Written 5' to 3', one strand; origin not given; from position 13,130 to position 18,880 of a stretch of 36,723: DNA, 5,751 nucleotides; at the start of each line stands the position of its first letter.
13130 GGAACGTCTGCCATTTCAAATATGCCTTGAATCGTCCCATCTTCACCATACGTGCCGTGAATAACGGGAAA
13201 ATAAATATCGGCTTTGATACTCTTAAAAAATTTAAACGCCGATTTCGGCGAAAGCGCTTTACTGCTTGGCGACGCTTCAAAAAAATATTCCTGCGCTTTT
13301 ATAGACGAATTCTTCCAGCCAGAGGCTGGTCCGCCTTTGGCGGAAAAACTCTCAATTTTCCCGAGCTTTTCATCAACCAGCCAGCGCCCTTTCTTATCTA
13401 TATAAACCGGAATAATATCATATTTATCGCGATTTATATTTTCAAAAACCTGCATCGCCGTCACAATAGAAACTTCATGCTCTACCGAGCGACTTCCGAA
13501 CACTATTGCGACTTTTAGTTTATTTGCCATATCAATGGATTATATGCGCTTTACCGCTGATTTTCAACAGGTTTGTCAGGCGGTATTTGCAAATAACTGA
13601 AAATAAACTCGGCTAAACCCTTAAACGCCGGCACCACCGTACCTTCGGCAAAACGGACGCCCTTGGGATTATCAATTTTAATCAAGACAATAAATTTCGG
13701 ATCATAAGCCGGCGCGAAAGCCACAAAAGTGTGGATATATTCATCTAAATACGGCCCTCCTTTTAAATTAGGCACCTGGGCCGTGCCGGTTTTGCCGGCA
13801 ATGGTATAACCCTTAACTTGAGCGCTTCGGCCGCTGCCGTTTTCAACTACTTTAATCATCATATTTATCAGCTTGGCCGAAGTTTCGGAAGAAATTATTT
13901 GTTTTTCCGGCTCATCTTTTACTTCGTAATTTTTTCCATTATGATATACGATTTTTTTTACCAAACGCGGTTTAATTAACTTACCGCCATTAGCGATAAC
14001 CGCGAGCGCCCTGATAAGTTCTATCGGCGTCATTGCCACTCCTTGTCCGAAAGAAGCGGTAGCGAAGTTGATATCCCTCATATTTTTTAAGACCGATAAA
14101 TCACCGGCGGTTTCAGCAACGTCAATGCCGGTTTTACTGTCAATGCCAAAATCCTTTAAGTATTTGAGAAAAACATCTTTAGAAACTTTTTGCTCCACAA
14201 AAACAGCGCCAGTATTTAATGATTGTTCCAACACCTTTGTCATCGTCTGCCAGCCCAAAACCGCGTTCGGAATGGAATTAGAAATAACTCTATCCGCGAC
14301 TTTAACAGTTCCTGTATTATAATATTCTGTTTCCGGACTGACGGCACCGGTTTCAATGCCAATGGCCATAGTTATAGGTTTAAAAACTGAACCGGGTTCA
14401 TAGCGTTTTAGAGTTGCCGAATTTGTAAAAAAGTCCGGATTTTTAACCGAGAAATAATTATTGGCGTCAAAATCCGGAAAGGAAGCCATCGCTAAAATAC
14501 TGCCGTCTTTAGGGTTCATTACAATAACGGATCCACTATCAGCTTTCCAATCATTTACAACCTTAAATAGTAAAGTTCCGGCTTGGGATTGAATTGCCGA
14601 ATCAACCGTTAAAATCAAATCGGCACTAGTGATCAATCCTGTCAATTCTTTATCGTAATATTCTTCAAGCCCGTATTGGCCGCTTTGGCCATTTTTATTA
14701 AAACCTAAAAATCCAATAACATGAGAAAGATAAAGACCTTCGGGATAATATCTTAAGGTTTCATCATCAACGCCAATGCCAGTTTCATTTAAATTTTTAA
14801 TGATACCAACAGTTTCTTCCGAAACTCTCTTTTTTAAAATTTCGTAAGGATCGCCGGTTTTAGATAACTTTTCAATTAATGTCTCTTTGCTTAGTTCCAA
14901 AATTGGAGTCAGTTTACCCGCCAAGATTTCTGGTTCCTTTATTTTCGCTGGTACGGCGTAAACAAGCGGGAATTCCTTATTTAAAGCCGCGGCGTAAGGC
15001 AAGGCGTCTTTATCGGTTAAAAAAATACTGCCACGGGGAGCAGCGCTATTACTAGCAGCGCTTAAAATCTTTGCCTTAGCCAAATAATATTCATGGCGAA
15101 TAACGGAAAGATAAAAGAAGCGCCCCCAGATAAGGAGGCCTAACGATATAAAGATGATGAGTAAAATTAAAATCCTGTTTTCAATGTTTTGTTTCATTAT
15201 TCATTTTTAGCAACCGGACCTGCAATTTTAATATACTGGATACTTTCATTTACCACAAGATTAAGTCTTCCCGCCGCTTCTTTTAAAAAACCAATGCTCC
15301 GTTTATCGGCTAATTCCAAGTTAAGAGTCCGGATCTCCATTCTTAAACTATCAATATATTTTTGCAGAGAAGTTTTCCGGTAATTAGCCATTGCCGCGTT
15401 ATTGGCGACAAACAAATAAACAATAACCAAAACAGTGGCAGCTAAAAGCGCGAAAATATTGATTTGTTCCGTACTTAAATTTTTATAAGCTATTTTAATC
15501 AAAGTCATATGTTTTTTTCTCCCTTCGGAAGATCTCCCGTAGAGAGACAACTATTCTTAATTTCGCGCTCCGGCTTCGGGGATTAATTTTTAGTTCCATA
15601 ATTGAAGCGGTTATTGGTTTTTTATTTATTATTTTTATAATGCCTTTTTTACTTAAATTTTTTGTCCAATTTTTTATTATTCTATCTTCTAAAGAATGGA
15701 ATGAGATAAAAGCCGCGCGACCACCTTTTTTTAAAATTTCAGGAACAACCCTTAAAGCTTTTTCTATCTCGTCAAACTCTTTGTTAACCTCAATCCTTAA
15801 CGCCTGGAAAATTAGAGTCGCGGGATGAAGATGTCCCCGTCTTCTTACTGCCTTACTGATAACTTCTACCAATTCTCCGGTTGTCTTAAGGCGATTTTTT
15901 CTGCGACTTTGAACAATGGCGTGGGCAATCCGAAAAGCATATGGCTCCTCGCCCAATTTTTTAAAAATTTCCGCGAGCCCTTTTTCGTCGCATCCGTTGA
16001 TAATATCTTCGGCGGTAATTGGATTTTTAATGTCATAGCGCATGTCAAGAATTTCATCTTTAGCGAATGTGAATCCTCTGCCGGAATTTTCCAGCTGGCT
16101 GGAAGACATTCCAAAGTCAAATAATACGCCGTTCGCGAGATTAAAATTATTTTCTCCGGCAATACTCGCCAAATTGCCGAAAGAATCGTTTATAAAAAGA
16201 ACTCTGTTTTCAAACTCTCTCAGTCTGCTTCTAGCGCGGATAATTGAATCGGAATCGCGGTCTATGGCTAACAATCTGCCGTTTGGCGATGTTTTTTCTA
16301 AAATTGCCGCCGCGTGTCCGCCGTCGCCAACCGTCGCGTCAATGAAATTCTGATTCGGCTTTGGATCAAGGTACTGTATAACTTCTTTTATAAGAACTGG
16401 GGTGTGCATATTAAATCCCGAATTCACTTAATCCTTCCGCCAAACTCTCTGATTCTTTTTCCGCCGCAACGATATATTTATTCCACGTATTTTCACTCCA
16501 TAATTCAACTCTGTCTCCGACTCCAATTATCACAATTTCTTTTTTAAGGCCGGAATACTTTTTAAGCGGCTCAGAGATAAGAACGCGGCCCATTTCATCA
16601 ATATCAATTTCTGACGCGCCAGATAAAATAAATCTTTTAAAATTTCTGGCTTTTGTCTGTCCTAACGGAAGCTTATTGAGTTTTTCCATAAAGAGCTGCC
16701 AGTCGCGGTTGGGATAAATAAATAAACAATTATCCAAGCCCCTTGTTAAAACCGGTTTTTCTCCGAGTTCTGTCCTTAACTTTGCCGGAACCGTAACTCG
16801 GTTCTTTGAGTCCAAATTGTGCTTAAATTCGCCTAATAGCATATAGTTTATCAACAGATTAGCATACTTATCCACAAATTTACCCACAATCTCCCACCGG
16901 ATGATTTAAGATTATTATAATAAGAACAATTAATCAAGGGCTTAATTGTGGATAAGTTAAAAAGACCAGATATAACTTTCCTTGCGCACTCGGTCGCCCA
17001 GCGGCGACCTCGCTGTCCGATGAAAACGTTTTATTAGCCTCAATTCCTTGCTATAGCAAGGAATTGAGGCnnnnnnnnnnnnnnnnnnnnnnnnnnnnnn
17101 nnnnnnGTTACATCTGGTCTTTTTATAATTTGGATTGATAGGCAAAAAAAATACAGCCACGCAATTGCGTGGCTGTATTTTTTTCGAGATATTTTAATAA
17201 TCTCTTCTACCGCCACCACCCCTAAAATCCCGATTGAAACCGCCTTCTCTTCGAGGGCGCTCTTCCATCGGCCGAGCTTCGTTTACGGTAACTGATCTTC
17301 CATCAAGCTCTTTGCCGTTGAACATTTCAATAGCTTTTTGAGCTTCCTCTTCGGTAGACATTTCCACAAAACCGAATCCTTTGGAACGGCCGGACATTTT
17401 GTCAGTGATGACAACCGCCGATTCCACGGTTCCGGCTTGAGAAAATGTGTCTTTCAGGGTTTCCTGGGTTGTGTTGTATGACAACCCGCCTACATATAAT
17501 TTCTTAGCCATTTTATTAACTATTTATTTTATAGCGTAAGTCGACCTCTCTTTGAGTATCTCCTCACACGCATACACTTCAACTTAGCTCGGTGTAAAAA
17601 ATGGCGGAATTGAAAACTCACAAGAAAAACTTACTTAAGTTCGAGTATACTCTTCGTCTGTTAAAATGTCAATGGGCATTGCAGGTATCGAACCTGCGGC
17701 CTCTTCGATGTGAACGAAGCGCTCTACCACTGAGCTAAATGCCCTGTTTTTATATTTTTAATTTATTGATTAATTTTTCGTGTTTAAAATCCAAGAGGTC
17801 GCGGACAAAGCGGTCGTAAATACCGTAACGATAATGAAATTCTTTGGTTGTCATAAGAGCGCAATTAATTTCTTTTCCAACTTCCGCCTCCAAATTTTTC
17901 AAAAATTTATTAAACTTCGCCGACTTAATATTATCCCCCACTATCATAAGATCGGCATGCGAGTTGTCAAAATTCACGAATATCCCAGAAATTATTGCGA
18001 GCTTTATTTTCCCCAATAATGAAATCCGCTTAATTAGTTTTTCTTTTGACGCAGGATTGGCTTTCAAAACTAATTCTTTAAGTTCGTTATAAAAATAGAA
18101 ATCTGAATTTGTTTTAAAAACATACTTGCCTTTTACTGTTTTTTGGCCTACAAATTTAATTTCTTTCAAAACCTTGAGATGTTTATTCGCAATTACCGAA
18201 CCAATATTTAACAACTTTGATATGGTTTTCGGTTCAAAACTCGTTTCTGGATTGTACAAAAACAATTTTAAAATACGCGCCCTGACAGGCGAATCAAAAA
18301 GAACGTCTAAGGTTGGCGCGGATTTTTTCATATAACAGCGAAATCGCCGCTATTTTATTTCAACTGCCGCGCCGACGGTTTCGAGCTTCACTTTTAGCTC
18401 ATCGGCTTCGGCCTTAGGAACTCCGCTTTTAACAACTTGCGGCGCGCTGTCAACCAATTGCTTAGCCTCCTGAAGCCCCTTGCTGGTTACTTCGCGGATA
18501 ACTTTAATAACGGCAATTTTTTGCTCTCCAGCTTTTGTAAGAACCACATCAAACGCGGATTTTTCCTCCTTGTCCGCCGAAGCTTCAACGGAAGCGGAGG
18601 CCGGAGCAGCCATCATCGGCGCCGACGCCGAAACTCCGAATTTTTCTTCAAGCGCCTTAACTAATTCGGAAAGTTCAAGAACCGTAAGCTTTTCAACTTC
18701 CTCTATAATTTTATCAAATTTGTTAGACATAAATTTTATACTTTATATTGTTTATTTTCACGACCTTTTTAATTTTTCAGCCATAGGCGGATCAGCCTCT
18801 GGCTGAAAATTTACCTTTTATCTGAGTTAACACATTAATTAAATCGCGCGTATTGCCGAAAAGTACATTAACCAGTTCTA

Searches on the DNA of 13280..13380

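Call 34: search_rna_families(source=window, start=13280, end=13380, threshold=evalue, max_evalue=10)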
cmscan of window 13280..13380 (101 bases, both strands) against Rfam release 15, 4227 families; matches with E-value up to 10: 1.
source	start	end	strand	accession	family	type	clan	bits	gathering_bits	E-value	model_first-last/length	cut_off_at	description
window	13313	13380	-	RF01281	snoR35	Gene; snRNA; snoRNA; CD-box;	CL00053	9.3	40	6.4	1-81/81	no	Small nucleolar RNA snoR35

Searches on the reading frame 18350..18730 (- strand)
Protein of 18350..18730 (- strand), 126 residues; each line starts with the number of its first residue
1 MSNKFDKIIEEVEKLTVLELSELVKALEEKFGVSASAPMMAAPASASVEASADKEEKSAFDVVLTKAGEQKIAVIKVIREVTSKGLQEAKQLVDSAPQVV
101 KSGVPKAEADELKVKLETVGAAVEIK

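Call 11: search_protein_families(library=pfam, proteins=[window:18350-18730:-])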
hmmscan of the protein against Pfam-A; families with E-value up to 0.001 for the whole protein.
window:18350-18730:- (126 aa): 2 families
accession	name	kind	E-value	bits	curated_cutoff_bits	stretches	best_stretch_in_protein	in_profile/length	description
PF00542.24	Ribosomal_L12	-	1.2e-26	93.2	25.9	1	60-126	1-67/67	Ribosomal protein L7/L12 C-terminal domain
PF16320.10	Ribosomal_L12_N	-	5.8e-18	64.8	25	1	6-47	3-43/48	Ribosomal protein L7/L12 dimerisation domain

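Call 90: find_encoding_contigs(protein=window:18350-18730:-, flank=900, max_places=6)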
Protein window:18350-18730:- (126 aa): no gene with exactly this product is on record in the collection.
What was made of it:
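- Tried and rejected: Looking up the window's L7/L12 protein to find an empty rplJ-rplL spacer returned nothing (call 90), so the third copy has no ortholog comparison.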
